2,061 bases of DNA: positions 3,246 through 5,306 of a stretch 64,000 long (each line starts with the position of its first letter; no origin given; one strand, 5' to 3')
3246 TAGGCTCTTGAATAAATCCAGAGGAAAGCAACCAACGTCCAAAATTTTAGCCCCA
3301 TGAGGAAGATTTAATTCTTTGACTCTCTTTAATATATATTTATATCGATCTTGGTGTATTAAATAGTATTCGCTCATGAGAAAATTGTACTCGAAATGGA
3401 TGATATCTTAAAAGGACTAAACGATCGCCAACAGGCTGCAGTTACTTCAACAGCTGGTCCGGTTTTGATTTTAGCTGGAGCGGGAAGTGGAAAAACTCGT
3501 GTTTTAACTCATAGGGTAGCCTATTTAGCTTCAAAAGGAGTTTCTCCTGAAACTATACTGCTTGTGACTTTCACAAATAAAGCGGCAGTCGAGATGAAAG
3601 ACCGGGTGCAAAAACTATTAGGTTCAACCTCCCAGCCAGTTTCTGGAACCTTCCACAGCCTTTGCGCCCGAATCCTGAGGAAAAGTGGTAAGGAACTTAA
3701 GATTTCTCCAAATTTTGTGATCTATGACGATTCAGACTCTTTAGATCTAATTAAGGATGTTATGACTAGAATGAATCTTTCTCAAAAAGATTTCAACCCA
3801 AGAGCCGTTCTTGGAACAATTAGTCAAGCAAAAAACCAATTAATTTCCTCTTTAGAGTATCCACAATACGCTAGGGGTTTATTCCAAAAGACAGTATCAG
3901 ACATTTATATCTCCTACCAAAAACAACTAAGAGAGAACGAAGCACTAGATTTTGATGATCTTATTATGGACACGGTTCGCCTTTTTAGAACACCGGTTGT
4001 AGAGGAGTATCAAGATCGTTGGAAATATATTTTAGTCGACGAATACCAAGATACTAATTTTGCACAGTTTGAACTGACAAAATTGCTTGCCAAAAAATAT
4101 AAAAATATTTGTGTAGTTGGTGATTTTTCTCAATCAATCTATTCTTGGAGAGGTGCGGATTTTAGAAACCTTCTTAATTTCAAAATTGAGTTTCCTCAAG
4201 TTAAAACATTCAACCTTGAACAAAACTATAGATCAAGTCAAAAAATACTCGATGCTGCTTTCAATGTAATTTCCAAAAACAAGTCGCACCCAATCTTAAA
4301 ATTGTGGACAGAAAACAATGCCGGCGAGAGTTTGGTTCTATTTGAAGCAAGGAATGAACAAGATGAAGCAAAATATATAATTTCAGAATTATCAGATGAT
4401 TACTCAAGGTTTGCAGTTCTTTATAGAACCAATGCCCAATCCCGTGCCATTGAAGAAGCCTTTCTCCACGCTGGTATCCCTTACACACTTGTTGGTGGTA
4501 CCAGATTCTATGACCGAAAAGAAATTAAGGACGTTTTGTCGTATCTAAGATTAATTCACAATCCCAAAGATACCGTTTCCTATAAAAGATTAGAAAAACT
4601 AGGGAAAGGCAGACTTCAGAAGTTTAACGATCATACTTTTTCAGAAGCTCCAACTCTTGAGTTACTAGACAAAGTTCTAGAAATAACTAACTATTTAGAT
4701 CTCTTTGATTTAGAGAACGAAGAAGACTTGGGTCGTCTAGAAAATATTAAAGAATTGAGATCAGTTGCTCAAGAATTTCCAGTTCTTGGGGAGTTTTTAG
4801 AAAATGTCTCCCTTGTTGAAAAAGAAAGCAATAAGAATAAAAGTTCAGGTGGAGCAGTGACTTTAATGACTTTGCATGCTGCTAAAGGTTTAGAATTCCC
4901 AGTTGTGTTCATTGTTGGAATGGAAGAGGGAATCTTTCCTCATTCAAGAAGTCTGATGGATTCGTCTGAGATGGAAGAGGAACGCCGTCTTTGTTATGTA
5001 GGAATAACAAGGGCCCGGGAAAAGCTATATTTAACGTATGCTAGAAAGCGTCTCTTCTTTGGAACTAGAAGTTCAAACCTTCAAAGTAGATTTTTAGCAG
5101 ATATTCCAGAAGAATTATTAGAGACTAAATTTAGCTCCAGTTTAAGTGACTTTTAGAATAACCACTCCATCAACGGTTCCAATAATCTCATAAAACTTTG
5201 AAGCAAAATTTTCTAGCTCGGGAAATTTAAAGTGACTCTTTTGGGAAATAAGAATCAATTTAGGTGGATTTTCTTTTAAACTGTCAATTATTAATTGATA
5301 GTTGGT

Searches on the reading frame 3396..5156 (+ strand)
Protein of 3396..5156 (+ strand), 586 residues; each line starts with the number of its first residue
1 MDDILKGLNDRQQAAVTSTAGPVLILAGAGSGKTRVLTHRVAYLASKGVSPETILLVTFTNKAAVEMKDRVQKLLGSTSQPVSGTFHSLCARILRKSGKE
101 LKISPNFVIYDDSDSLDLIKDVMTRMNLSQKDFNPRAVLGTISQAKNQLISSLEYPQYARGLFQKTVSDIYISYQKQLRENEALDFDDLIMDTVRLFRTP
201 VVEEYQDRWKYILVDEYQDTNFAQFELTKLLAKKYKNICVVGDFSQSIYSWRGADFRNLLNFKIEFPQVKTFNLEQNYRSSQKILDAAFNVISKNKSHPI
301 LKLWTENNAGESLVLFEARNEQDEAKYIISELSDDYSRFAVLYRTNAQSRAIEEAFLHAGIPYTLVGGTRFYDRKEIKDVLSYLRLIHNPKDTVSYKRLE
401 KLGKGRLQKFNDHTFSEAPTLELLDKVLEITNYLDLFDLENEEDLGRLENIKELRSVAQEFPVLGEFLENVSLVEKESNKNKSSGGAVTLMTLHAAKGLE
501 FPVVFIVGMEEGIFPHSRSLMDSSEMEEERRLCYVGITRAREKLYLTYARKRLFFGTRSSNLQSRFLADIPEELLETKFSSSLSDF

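Call 76: search_protein_families(library=pfam, proteins=[window:3396-5156:+], max_evalue=0.00001)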
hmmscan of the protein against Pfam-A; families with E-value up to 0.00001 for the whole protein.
window:3396-5156:+ (586 aa): 6 families
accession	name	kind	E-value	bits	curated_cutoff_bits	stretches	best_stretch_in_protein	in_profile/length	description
PF00580.27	UvrD-helicase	-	4.1e-88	296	23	1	8-266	1-270/271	UvrD/REP helicase N-terminal domain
PF13361.12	UvrD_C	-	1.7e-68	232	25.6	2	273-416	2-148/350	UvrD-like helicase C-terminal domain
PF13245.12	AAA_19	-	1.1e-23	84.3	25.1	1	12-250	1-132/134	AAA domain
PF13538.12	UvrD_C_2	-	9.5e-12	45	27.4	1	488-547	2-52/52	UvrD-like helicase C-terminal domain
PF01443.25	Viral_helicase1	-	6.2e-10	39.7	21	0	462-546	151-226/228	Viral superfamily 1 RNA helicase core domain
PF13604.12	AAA_30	-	9.9e-08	32.4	27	0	8-71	2-66/191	AAA domain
